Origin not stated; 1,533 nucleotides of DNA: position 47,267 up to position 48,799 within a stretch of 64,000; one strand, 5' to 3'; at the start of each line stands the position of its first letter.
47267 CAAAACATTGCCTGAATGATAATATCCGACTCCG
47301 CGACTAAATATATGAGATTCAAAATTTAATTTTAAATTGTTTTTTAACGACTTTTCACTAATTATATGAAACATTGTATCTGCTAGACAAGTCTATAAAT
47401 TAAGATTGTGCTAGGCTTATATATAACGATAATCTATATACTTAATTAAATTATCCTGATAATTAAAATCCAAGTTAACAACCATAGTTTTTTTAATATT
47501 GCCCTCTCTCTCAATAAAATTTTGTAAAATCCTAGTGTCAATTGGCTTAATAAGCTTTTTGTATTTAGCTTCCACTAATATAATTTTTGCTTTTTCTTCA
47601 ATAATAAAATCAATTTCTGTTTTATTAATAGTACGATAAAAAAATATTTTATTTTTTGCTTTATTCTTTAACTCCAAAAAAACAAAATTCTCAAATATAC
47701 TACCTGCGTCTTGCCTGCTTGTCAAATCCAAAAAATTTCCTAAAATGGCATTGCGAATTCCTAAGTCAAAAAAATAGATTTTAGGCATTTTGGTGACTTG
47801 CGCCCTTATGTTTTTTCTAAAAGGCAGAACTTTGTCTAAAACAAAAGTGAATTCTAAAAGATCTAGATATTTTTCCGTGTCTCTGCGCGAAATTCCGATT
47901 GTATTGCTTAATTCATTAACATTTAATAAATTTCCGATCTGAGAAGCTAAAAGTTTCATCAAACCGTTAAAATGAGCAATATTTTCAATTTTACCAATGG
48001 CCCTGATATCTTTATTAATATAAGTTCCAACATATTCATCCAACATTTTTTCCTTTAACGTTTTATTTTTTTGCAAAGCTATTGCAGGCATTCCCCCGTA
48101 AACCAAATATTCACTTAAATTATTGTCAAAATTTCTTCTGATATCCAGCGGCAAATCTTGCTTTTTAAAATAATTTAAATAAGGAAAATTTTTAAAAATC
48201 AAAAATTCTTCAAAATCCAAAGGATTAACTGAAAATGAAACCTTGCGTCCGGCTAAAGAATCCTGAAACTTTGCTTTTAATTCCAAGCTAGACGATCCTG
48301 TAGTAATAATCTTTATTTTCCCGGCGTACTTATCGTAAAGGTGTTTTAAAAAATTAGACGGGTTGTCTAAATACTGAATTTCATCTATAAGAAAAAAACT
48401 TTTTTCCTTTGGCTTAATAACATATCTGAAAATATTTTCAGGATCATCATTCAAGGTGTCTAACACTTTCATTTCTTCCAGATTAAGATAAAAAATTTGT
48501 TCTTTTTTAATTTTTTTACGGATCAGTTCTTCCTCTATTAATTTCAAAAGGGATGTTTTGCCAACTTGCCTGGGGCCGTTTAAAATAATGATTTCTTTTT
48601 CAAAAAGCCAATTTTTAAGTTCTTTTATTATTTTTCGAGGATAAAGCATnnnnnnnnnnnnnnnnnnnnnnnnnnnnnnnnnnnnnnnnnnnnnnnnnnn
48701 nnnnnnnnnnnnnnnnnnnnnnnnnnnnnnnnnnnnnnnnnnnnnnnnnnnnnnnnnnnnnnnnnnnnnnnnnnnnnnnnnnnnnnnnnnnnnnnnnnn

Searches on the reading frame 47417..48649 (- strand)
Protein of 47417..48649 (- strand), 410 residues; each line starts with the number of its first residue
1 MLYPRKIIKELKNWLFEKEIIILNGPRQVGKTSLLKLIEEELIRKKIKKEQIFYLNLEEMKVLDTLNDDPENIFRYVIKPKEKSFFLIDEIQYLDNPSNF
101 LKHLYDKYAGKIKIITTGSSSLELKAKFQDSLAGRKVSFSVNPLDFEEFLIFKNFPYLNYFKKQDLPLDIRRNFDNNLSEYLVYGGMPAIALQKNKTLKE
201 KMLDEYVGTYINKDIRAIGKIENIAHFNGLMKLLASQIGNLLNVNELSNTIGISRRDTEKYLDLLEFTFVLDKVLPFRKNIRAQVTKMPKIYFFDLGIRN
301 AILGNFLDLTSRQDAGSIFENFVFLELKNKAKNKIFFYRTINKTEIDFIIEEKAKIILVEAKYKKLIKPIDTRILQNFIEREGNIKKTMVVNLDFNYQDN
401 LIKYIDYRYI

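Call 9: search_protein_families(library=pfam, proteins=[window:47417-48649:-], max_evalue=0.001)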
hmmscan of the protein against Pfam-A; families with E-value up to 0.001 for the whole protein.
window:47417-48649:- (410 aa): 5 families
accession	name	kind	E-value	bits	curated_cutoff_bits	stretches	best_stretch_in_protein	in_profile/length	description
PF13635.12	DUF4143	-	1.8e-40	138.8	28.1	1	213-363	2-159/160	Domain of unknown function (DUF4143)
PF13173.12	AAA_14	-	8.4e-32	110.3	27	1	18-150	2-129/129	AAA domain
PF01637.24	ATPase_2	-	7.7e-06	26.3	33.2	1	8-61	8-61/225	ATPase domain predominantly from Archaea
PF13401.12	AAA_22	-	9.4e-05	23.2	27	0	17-54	4-39/130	AAA domain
PF20720.3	nSTAND3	-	0.00048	20.3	27.2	0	5-91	4-74/155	Novel STAND NTPase 3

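Call 84: search_protein_families(library=padloc, proteins=[window:47417-48649:-], max_evalue=0.001)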
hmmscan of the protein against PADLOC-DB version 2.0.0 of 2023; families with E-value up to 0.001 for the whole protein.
window:47417-48649:- (410 aa): 8 families
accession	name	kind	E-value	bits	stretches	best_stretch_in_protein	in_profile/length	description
PDLC04789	PDC-S01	-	6.8e-91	303.1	1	1-385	1-359/375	-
PDLC04787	PDC-S01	-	1.6e-71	239.4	1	2-405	10-400/412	-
PDLC04790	PDC-S01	-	2.5e-68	228.7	1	2-390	11-395/422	-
PDLC04791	PDC-S01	-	8.5e-35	118.2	2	170-399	150-384/395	-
PDLC04788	PDC-S01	-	8e-34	115.3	1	3-365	2-384/448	-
PDLC04786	PDC-S01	-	3.8e-33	112.9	1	1-403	1-423/439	-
PDLC04792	PDC-S01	-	4.9e-24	82.7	1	4-394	3-414/452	-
PDLC04140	mad8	-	0.00038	18.1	1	16-310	25-181/314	mads_8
